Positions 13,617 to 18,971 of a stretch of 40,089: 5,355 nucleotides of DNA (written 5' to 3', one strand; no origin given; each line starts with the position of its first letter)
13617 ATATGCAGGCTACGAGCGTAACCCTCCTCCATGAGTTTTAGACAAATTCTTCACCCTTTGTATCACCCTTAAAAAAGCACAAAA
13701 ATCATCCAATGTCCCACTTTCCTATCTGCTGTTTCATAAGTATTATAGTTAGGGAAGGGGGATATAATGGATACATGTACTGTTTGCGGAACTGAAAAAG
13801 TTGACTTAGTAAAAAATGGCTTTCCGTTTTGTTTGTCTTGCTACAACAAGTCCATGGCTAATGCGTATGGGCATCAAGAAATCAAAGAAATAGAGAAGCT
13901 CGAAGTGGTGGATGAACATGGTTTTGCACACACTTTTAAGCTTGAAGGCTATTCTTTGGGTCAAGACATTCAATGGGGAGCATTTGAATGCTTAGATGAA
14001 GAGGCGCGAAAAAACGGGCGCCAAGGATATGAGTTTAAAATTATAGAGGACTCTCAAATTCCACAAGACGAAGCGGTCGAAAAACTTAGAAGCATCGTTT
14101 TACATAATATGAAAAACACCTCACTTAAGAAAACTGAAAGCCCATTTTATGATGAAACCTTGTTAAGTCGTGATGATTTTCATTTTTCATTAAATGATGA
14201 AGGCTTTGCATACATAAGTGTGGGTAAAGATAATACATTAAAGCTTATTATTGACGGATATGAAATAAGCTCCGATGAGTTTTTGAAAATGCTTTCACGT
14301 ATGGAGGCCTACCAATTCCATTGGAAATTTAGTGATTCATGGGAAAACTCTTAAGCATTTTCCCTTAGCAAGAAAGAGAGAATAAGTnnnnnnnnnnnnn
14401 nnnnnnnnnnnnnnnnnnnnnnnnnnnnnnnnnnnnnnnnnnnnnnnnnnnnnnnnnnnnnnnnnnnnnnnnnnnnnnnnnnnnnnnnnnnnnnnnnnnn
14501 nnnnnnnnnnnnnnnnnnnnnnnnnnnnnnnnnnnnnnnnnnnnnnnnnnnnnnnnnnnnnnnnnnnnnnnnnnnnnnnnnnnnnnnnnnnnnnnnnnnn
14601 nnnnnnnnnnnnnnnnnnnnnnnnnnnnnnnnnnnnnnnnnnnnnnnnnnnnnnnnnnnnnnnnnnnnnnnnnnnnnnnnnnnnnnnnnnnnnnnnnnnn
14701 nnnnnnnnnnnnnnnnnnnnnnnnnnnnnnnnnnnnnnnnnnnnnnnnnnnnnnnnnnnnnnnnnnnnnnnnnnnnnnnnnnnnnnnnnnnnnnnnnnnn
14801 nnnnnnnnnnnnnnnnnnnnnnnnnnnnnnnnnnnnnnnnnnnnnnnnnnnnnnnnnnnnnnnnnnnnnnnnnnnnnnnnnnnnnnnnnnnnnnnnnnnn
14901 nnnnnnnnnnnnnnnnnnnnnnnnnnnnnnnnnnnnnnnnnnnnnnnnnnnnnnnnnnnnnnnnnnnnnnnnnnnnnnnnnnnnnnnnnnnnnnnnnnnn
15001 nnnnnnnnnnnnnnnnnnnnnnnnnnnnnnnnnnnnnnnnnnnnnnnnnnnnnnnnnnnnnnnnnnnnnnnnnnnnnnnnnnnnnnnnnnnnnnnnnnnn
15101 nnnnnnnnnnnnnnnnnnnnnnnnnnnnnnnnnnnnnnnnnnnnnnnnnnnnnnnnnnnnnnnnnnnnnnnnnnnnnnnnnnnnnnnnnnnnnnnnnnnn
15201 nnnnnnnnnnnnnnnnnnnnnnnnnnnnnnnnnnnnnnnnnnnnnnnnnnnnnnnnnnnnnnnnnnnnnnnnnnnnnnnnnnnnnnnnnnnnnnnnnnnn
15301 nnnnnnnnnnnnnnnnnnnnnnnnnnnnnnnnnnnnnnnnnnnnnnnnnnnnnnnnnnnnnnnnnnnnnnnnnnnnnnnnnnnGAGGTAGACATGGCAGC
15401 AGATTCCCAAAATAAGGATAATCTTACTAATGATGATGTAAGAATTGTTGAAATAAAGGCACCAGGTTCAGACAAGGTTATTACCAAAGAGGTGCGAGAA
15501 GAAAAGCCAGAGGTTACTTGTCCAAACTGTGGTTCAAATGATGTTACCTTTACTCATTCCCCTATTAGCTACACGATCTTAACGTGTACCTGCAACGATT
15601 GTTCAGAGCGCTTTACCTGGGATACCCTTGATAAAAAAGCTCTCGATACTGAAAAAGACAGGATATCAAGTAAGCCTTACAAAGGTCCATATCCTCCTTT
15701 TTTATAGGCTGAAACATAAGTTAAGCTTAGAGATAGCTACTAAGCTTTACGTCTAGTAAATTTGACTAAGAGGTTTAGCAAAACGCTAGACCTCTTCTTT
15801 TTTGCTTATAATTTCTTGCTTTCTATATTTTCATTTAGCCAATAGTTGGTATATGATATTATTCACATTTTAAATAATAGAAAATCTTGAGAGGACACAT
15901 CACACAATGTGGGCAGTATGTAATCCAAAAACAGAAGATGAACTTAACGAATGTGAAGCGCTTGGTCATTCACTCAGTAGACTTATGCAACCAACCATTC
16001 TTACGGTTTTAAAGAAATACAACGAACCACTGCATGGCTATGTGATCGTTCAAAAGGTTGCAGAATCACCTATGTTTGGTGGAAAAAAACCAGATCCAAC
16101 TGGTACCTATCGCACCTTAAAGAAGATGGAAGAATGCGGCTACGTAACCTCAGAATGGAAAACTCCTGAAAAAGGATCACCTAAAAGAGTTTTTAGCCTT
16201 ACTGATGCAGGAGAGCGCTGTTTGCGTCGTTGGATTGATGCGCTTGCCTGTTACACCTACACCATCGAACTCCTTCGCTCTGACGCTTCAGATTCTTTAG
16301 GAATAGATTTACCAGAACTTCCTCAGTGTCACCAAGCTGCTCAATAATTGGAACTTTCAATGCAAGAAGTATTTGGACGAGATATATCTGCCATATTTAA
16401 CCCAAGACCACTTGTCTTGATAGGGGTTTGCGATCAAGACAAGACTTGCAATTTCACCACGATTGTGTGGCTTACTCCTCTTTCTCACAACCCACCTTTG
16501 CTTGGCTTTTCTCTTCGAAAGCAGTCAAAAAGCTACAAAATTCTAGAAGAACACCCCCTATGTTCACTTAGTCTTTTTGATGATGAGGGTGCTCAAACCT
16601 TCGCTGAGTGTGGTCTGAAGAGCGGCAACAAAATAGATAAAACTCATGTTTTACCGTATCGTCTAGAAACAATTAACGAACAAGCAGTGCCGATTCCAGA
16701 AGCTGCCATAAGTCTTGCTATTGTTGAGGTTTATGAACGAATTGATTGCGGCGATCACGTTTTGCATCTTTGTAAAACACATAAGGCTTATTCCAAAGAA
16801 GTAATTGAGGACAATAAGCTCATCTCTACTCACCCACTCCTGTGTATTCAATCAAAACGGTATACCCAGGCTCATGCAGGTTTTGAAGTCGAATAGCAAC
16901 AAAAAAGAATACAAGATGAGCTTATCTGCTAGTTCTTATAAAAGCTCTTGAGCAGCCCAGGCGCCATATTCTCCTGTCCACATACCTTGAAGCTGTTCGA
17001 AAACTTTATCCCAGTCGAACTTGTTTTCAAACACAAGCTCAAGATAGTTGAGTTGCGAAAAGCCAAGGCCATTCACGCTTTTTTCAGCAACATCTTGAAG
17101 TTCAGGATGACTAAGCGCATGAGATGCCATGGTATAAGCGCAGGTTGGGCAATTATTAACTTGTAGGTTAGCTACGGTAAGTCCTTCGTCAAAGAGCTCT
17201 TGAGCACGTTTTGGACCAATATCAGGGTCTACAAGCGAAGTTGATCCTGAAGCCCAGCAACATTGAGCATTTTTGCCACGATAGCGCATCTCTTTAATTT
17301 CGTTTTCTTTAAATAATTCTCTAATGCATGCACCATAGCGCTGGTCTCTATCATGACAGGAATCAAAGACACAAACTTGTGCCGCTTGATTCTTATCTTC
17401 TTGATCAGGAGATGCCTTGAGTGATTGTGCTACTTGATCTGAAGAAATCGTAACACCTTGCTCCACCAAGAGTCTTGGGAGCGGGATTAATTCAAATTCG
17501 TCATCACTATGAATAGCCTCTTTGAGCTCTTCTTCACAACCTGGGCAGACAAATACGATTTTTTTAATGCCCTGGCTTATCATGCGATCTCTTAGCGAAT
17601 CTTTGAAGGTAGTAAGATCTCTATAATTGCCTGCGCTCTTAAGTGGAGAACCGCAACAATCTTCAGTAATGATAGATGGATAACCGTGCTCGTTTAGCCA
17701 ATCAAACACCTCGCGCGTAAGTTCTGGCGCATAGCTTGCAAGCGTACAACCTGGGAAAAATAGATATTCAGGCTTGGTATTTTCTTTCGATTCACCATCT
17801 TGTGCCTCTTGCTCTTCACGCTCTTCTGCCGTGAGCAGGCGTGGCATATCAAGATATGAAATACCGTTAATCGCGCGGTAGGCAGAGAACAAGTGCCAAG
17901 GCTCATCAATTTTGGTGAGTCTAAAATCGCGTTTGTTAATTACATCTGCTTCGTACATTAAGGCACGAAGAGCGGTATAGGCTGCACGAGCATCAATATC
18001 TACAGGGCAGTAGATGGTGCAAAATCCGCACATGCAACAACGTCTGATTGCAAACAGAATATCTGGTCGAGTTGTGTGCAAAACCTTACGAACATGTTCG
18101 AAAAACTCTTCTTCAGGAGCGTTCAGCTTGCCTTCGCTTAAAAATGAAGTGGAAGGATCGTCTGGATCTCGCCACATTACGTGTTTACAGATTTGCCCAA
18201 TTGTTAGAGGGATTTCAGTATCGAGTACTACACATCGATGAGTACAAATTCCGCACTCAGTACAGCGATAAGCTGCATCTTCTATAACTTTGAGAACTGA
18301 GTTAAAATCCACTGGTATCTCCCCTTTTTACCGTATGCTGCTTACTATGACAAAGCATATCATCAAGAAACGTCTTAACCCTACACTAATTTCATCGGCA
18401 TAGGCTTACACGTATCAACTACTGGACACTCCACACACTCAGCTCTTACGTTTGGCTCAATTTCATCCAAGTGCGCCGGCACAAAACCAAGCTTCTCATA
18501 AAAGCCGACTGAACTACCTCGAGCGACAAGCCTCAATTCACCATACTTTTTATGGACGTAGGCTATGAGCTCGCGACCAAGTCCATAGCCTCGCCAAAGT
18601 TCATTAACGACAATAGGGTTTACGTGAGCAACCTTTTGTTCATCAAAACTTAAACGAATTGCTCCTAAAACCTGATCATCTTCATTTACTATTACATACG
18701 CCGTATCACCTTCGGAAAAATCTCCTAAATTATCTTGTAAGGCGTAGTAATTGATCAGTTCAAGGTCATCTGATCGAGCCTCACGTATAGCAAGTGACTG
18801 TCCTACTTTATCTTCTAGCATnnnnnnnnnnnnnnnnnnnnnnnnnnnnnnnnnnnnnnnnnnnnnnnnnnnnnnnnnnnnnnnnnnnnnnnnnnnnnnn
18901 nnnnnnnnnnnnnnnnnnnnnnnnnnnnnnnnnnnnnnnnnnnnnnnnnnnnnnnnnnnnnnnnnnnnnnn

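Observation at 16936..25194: Seven-gene operon: cytoplasmic Mo enzyme between HdrB-like and HdrD-like CCG proteins, with an embedded tailoring set (DUF2064, COG1964 radical SAM, ferredoxin-DUF169, GNAT)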

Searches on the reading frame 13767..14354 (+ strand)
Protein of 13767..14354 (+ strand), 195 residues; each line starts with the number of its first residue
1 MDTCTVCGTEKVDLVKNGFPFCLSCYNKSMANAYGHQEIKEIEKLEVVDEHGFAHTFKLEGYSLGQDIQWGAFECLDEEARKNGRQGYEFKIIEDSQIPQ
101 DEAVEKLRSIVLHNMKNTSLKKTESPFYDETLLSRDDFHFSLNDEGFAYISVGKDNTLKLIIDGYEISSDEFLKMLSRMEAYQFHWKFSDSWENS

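Call 26: search_protein_families(library=pfam, proteins=[window:13767-14354:+], max_evalue=0.001)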
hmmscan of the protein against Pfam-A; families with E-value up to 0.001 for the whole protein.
window:13767-14354:+ (195 aa): 3 families
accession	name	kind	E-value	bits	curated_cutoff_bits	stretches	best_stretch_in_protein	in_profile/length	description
PF24828.1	DUF7713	-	4.7e-08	32.9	24.1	1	150-191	22-66/68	Domain of unknown function (DUF7713)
PF24735.1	DUF7686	-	1.1e-07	32.1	24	1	43-109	5-66/73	Domain of unknown function (DUF7686)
PF24734.1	DUF7685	-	6.6e-05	23.2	27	1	3-35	1-41/43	Domain of unknown function (DUF7685)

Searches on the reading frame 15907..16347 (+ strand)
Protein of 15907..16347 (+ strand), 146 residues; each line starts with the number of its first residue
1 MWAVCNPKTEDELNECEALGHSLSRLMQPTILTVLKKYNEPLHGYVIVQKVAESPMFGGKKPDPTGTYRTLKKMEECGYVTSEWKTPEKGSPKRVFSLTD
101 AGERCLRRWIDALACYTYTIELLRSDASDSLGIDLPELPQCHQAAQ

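Call 26: search_protein_families(library=pfam, proteins=[window:15907-16347:+], max_evalue=0.001)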
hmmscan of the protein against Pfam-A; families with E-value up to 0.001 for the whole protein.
window:15907-16347:+ (146 aa): 1 family
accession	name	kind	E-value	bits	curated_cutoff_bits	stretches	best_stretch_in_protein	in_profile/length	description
PF03551.20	PadR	-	1.2e-13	51.3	27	1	31-107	1-74/75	Transcriptional regulator PadR-like family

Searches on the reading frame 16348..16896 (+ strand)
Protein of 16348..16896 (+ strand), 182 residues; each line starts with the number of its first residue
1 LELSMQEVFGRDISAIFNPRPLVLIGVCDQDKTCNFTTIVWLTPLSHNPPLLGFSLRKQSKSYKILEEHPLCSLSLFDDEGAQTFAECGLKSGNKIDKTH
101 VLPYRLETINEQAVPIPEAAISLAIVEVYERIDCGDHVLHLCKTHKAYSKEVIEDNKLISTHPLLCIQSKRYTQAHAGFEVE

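Call 26: search_protein_families(library=pfam, proteins=[window:16348-16896:+], max_evalue=0.001)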
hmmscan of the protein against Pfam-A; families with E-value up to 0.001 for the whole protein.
window:16348-16896:+ (182 aa): 1 family
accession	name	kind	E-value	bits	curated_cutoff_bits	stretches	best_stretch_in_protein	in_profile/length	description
PF01613.24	Flavin_Reduct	-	1.6e-18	67.7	27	1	19-167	5-145/153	Flavin reductase like domain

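Call 72: search_protein_families(library=ncbifam, proteins=[window:16348-16896:+], max_evalue=1e-8)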
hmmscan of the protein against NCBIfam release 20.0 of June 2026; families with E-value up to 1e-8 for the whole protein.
window:16348-16896:+ (182 aa): 0 families

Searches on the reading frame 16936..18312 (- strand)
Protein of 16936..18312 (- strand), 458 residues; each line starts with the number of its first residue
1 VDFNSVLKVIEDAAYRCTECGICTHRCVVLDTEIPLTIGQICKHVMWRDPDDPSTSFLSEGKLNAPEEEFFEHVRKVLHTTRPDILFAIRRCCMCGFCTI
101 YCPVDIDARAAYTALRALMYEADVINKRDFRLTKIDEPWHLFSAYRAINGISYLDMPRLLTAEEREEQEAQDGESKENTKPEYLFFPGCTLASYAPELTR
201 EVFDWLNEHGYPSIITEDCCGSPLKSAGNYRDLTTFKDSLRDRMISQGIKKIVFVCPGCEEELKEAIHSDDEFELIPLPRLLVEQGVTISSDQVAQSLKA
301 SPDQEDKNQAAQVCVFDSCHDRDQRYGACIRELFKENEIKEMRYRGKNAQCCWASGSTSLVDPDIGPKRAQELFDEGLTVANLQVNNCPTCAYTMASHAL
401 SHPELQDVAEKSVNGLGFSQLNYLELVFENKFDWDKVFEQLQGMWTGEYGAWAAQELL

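Call 3: search_protein_families(library=pfam, proteins=[window:16936-18312:-], max_evalue=0.01)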
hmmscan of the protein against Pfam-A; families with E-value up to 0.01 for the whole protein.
window:16936-18312:- (458 aa): 2 families
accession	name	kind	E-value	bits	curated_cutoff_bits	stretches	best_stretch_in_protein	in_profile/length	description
PF02754.22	CCG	-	5.2e-11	42.9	20.6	1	183-263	1-84/85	Cysteine-rich domain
PF12838.12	Fer4_7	-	0.002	19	27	0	16-106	1-52/52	4Fe-4S dicluster domain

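Call 4: search_protein_families(library=ncbifam, proteins=[window:16936-18312:-], max_evalue=0.01)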
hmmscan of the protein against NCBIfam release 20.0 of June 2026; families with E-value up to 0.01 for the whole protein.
window:16936-18312:- (458 aa): 10 families
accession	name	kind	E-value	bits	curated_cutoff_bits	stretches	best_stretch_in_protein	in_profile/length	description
NF045663.1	diclust_near_Sec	equivalog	2.1e-25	89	530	1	89-392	352-615/759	pyridine nucleotide-disulfide oxidoreductase/dicluster-binding protein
NF004898.0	PRK06259.1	equivalog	1.2e-19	70.3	385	1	89-397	185-465/488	fumarate reductase (CoM/CoB) subunit TfrB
NF008369.0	PRK11168.1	equivalog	6.6e-17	61.5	278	1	155-398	141-383/401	anaerobic glycerol-3-phosphate dehydrogenase subunit C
NF045670.1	quin_L_LdhH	equivalog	8.4e-17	60.7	800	1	165-393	452-683/706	L-lactate dehydrogenase (quinone) large subunit LdhH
NF045711.1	sulf_resp_HmcF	equivalog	0.00011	21.2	750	1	88-126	116-154/457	sulfate respiration complex iron-sulfur protein HmcF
NF041890.1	hdrC_Methbact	equivalog_domain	0.00038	20.1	270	0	67-145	9-78/192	ferredoxin:CoB-CoM heterodisulfide reductase subunit HdrC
TIGR03379.1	glycerol3P_GlpC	equivalog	0.0025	16.6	279.9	1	174-396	155-378/397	anaerobic glycerol-3-phosphate dehydrogenase subunit GlpC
NF008434.0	PRK11274.1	equivalog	0.0048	15.9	333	0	156-368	143-360/409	glycolate oxidase subunit GlcF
NF041779.1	hetero_SS_HdrC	equivalog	0.0051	16.3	350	0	70-104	14-45/198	ferredoxin:CoB-CoM heterodisulfide reductase subunit HdrC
NF004541.0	PRK05888.2-2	equivalog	0.0098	15.7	217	1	90-136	94-145/168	NADH-quinone oxidoreductase subunit NuoI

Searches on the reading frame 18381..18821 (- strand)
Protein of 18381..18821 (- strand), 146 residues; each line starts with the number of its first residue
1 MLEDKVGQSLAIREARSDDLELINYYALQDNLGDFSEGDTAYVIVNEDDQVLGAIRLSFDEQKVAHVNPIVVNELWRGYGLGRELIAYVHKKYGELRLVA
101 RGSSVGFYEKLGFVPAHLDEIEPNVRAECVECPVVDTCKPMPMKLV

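Call 3: search_protein_families(library=pfam, proteins=[window:18381-18821:-], max_evalue=0.01)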
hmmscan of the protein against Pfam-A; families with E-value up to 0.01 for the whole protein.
window:18381-18821:- (146 aa): 3 families
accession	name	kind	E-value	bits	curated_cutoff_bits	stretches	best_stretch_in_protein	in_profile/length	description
PF00583.31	Acetyltransf_1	-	2.5e-11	44.3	20.7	1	28-113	24-116/116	Acetyltransferase (GNAT) family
PF13508.13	Acetyltransf_7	-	4.3e-11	43.5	27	1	41-114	4-83/84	Acetyltransferase (GNAT) domain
PF13673.13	Acetyltransf_10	-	8.1e-11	42.4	23.6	1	34-116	25-110/128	Acetyltransferase (GNAT) domain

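Call 4: search_protein_families(library=ncbifam, proteins=[window:18381-18821:-], max_evalue=0.01)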
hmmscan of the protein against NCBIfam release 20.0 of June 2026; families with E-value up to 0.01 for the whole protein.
window:18381-18821:- (146 aa): 8 families
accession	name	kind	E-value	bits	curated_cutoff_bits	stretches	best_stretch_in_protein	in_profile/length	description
NF005840.0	PRK07757.1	equivalog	2e-13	50.6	154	1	41-143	43-148/153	N-acetyltransferase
NF007807.0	PRK10514.1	equivalog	4.3e-05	23.5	134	1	27-118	38-127/147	acetyltransferase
NF008964.0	PRK12308.1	equivalog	0.0001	20.8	657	1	3-143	457-609/624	argininosuccinate lyase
TIGR01575.1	rimI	equivalog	0.00011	22.4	86.4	1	34-113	26-112/132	ribosomal protein S18-alanine N-acetyltransferase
NF005921.0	PRK07922.1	equivalog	0.00012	21.8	180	1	10-130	7-140/170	amino-acid N-acetyltransferase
TIGR03448.1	mycothiol_MshD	equivalog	0.0023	17.3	163.1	1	31-102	37-110/294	mycothiol synthase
NF010241.0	PRK13688.1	equivalog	0.0026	17.5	194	1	72-120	88-136/159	N-acetyltransferase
NF007644.0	PRK10314.1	equivalog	0.0056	16.5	171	1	26-116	34-132/153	GNAT family N-acetyltransferase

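Call 86: search_solved_structures(query=window:18381-18821:-, max_evalue=0.001)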
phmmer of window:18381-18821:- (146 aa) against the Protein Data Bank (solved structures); distinct sequences matched with E-value up to 0.001: 2.
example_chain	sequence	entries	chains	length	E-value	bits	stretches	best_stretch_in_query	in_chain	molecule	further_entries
2kcw_A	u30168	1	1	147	0.00039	23.8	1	26-121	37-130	Uncharacterized acetyltransferase yjaB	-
3s6f_A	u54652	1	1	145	0.00089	22.6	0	43-116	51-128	Hypothetical acetyltransferase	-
